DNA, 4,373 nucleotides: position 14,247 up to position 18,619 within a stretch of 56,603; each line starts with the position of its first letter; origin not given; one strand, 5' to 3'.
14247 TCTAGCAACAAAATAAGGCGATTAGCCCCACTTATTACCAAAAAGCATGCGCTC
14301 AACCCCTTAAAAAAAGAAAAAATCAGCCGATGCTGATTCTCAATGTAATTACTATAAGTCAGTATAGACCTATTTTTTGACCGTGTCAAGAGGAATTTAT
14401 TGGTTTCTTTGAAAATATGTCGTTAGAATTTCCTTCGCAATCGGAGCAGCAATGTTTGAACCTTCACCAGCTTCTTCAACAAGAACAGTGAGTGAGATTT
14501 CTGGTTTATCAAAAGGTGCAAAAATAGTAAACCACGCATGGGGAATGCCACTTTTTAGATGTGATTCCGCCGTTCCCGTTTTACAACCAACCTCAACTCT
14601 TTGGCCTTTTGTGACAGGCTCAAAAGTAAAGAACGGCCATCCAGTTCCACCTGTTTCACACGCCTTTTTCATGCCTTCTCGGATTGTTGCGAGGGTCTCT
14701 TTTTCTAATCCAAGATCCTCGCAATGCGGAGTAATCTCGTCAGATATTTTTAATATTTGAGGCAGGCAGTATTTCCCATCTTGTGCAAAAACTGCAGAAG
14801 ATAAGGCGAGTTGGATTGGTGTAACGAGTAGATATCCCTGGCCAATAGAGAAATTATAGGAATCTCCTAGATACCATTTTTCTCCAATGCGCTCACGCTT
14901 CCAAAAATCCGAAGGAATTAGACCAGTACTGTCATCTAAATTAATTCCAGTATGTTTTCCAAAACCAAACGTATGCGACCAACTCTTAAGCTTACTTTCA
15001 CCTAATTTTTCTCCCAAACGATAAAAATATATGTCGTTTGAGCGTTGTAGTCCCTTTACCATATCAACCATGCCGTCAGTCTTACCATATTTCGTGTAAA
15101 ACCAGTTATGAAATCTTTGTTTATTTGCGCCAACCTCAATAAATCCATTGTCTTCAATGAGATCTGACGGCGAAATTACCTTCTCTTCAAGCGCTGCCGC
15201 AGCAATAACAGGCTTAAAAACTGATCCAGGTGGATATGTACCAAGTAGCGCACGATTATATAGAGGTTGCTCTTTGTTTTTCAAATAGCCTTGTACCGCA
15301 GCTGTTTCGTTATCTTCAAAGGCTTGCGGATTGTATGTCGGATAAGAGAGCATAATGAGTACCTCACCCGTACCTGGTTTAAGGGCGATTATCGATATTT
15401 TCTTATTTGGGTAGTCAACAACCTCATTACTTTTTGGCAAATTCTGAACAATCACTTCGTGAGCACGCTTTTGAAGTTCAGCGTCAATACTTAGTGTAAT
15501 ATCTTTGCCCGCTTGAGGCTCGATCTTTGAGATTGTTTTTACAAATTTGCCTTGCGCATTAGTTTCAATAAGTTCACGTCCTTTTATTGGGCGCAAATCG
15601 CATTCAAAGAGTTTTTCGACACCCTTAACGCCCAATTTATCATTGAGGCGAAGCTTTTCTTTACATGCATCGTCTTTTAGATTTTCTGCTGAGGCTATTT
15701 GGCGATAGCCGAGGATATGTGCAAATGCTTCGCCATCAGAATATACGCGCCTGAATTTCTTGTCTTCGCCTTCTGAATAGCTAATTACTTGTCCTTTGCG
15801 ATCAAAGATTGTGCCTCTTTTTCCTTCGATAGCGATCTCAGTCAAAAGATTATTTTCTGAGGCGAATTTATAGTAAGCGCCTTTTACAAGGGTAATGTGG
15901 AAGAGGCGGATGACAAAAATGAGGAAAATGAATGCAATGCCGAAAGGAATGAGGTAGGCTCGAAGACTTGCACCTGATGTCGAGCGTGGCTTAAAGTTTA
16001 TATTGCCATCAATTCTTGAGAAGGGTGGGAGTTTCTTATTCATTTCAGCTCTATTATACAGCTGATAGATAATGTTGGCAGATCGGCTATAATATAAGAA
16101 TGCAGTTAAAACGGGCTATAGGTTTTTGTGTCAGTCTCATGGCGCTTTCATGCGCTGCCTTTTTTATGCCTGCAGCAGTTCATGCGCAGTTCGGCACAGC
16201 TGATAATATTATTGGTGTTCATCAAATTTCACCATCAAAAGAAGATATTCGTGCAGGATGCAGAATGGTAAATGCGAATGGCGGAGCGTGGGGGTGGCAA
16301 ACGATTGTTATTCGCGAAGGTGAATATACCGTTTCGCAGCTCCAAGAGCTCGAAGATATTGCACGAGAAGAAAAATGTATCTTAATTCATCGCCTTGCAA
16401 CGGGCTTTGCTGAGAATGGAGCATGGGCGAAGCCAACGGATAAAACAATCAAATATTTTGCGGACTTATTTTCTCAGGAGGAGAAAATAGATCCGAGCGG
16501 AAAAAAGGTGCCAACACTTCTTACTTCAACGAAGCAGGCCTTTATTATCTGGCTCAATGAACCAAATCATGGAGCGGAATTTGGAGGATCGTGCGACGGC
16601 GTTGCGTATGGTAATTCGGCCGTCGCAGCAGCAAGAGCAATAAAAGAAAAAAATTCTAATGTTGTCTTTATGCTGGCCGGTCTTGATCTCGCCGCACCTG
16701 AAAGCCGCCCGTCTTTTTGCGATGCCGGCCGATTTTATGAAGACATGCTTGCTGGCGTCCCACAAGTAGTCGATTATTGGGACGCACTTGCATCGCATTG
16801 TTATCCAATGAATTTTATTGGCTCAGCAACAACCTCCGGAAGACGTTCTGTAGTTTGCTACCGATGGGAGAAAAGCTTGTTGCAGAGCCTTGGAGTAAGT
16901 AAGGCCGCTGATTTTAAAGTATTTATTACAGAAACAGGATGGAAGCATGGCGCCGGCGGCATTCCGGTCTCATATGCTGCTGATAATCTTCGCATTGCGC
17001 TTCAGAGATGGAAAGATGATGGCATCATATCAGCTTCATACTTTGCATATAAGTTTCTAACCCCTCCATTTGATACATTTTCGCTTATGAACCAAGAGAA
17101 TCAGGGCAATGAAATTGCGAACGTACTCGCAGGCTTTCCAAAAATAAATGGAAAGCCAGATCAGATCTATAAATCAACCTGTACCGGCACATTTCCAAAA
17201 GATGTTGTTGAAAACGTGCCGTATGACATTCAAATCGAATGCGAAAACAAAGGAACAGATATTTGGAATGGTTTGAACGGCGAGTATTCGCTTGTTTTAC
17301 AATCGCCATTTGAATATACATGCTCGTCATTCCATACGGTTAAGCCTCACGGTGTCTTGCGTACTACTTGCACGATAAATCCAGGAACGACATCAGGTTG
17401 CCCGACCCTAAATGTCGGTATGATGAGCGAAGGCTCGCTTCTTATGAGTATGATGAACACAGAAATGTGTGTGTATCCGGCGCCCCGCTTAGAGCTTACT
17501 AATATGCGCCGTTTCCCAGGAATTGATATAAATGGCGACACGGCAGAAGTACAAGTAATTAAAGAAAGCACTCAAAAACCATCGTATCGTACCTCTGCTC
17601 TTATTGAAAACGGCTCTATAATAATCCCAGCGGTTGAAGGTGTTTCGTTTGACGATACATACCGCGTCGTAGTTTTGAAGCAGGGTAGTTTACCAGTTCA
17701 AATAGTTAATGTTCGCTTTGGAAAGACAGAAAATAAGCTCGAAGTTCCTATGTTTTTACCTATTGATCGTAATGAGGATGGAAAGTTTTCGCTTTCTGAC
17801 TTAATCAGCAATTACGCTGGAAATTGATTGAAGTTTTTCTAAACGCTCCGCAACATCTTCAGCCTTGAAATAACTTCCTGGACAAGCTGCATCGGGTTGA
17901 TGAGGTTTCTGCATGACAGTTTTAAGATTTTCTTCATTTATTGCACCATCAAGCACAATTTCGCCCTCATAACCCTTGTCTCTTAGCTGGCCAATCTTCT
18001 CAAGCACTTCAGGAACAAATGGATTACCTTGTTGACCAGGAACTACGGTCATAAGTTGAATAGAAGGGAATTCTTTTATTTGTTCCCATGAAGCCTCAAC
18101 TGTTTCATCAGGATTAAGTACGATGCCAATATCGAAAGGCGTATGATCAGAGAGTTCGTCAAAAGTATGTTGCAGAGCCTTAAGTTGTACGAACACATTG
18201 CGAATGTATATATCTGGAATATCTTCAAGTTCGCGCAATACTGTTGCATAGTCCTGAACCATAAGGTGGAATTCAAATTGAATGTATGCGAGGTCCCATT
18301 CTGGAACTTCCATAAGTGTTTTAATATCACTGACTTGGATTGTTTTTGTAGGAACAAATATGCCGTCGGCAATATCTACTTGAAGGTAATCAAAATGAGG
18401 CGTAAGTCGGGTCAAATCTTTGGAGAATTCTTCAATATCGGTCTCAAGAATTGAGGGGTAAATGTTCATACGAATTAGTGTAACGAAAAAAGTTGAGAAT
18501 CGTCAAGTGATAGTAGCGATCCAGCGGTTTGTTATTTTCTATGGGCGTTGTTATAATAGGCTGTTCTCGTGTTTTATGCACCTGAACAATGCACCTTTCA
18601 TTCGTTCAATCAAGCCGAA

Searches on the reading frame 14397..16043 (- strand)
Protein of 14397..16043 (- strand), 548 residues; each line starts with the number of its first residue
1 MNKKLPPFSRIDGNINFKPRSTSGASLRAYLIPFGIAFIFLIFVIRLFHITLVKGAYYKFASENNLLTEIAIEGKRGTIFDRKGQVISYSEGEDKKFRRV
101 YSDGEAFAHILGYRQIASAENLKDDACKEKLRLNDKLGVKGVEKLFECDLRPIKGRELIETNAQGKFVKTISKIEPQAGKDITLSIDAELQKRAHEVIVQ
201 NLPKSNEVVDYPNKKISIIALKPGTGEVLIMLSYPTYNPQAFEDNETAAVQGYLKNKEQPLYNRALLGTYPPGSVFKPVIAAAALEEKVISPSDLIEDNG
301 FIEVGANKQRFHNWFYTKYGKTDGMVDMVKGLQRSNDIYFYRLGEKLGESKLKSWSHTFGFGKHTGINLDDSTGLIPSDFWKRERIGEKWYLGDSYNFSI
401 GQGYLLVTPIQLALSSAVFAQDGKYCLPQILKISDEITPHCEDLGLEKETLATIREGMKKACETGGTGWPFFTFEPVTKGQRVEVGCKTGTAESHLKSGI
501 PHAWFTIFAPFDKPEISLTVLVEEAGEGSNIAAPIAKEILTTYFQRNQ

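Call 45: search_protein_families(library=pfam, proteins=[window:14397-16043:-], max_evalue=0.0001)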
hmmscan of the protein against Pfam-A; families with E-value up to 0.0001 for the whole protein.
window:14397-16043:- (548 aa): 3 families
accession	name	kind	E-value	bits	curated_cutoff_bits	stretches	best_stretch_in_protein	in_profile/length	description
PF00905.27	Transpeptidase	-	6.1e-55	187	22.1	1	217-540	2-298/299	Penicillin binding protein transpeptidase domain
PF03717.20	PBP_dimer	-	6e-15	56.6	24.4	1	96-171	105-179/180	Penicillin-binding Protein dimerisation domain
PF21922.1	PBP_dimer_2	-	3e-06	27.8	27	1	76-117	1-43/83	Penicillin binding protein A dimerisation domain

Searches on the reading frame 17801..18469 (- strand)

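Call 45: search_protein_families(library=pfam, proteins=[window:17801-18469:-], max_evalue=0.0001)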
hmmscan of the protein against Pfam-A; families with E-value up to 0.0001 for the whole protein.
window:17801-18469:- (222 aa): 1 family
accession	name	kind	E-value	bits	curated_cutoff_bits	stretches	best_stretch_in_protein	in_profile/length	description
PF00834.25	Ribul_P_3_epim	-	6e-25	88.3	21.1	1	3-187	2-185/198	Ribulose-phosphate 3 epimerase family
